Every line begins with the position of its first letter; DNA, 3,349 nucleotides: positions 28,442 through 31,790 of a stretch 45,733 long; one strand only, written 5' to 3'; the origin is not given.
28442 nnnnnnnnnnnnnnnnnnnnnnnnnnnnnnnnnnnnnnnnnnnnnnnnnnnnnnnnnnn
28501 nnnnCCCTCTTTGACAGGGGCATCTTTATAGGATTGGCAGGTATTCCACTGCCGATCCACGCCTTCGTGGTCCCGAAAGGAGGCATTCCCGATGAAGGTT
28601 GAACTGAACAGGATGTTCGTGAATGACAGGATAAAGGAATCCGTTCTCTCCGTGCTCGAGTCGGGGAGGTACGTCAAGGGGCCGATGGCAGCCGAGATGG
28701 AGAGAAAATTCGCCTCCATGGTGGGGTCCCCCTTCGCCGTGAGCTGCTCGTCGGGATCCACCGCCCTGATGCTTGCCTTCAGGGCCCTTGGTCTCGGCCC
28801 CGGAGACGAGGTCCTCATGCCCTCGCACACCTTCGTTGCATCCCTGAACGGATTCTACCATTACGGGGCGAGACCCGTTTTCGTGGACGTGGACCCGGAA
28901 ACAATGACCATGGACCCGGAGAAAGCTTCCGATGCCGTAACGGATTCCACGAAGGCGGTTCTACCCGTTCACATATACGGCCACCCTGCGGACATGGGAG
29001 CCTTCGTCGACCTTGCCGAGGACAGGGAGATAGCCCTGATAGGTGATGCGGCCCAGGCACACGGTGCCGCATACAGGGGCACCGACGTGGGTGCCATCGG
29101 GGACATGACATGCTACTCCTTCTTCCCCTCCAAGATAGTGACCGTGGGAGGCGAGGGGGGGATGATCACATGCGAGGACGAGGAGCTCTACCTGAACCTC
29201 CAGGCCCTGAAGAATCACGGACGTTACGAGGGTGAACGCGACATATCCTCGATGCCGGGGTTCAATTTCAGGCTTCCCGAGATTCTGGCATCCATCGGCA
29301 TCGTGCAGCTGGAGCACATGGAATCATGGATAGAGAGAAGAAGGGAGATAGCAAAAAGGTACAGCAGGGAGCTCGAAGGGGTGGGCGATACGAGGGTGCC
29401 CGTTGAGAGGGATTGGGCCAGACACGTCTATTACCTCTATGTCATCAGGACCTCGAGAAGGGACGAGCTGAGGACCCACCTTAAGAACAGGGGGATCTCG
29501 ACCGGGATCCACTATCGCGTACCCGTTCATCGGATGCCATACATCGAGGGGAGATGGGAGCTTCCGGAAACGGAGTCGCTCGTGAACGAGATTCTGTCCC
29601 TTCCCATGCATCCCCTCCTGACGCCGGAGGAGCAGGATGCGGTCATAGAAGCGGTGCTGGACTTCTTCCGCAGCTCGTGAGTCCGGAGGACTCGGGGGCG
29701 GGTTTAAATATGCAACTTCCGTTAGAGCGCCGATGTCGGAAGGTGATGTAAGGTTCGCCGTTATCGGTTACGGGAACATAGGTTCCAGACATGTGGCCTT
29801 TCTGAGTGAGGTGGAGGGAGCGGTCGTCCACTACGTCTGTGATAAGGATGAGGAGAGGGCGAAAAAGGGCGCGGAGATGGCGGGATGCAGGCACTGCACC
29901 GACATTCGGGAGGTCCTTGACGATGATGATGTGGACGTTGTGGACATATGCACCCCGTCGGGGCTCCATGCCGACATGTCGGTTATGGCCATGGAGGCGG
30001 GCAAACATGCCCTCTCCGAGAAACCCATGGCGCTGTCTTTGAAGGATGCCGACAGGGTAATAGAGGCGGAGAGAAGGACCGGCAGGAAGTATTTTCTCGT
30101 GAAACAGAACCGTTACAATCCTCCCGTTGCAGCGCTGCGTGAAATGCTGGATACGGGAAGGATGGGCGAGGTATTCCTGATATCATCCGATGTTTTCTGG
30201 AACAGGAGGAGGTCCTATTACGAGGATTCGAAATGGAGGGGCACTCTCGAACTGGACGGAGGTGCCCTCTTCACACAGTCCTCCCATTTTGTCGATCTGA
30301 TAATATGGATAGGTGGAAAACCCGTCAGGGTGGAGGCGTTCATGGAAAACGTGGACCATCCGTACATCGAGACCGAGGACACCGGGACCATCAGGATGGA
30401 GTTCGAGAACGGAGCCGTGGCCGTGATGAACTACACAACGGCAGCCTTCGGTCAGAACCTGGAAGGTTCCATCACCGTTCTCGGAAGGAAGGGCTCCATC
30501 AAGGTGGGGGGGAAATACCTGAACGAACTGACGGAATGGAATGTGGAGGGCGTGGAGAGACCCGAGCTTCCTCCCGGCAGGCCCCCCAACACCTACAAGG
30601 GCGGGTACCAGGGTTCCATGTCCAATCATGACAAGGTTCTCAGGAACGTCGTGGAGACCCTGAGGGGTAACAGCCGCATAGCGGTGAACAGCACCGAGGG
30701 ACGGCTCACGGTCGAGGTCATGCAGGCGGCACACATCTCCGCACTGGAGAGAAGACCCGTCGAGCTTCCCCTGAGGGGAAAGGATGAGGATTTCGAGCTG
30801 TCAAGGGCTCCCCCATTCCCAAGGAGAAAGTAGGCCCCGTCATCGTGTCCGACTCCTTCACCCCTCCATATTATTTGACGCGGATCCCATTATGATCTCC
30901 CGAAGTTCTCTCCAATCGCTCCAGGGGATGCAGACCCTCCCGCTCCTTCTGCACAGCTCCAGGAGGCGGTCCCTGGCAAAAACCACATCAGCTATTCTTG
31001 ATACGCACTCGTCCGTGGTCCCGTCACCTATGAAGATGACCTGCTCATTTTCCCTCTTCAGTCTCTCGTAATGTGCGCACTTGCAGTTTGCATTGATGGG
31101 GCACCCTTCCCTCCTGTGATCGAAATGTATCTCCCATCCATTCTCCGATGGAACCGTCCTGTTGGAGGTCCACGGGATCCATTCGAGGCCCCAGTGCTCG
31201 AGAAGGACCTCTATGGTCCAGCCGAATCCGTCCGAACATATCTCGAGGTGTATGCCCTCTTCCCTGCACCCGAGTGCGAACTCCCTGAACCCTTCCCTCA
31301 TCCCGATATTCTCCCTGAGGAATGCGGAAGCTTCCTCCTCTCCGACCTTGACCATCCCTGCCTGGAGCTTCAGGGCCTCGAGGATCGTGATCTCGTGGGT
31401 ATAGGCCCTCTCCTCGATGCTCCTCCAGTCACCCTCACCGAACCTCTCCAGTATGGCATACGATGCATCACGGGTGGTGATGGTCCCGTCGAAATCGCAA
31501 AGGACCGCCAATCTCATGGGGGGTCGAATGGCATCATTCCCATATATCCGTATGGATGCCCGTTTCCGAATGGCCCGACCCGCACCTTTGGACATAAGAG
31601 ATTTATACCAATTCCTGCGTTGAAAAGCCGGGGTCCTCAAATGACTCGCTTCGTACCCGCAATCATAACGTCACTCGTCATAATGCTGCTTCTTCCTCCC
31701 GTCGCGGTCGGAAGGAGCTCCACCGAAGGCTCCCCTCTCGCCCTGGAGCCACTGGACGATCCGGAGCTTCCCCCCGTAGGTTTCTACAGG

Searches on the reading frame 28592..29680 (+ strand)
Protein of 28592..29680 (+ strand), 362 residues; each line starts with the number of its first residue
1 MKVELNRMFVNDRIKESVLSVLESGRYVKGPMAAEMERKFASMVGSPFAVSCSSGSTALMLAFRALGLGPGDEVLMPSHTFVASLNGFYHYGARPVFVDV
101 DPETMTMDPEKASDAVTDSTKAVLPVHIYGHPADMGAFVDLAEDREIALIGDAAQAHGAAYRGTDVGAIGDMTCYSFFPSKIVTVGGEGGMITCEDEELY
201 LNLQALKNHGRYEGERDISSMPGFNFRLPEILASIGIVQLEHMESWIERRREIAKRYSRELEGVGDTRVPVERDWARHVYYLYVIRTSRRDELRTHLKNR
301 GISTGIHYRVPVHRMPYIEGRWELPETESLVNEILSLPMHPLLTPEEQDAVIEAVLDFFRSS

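Call 47: search_protein_families(library=pfam, proteins=[window:28592-29680:+], max_evalue=0.0001)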
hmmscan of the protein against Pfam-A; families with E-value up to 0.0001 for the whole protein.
window:28592-29680:+ (362 aa): 4 families
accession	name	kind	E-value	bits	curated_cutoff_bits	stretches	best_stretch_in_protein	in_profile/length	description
PF01041.23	DegT_DnrJ_EryC1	-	2.3e-113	379.5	19.8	1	12-355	5-359/360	DegT/DnrJ/EryC1/StrS aminotransferase family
PF00155.27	Aminotran_1_2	-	1.9e-06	27.7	19.7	1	26-123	37-150/361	Aminotransferase class I and II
PF01053.26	Cys_Met_Meta_PP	-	2.8e-05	23.3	27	1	29-168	50-189/381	Cys/Met metabolism PLP-dependent enzyme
PF01212.27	Beta_elim_lyase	-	5.2e-05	23.2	27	0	27-267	28-271/288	Beta-eliminating lyase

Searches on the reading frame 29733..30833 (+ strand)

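Call 47: search_protein_families(library=pfam, proteins=[window:29733-30833:+], max_evalue=0.0001)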
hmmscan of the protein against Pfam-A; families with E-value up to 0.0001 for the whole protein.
window:29733-30833:+ (366 aa): 4 families
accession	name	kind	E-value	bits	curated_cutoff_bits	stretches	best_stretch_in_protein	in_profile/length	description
PF01408.29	GFO_IDH_MocA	-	1e-28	100.8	24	1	6-121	1-117/120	Oxidoreductase family, NAD-binding Rossmann fold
PF22725.1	GFO_IDH_MocA_C3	-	1.4e-26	93.4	27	1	133-256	2-123/124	GFO/IDH/MocA C-terminal domain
PF02894.22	GFO_IDH_MocA_C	-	1.9e-24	87.1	22.9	1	136-345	1-218/218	Oxidoreductase family, C-terminal alpha/beta domain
PF03447.22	NAD_binding_3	-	2.7e-09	38.2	24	1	12-121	1-114/116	Homoserine dehydrogenase, NAD binding domain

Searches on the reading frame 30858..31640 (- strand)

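Call 47: search_protein_families(library=pfam, proteins=[window:30858-31640:-], max_evalue=0.0001)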
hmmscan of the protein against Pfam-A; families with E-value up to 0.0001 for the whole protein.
window:30858-31640:- (260 aa): 3 families
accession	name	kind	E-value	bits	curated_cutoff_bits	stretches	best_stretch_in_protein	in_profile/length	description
PF12710.13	HAD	-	9e-12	46.2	27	1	46-210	1-184/189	haloacid dehalogenase-like hydrolase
PF06888.18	Put_Phosphatase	-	1.1e-06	28.7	27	1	46-223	3-197/234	Putative Phosphatase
PF00702.32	Hydrolase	-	9e-06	26.6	26.4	1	45-210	3-183/191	haloacid dehalogenase-like hydrolase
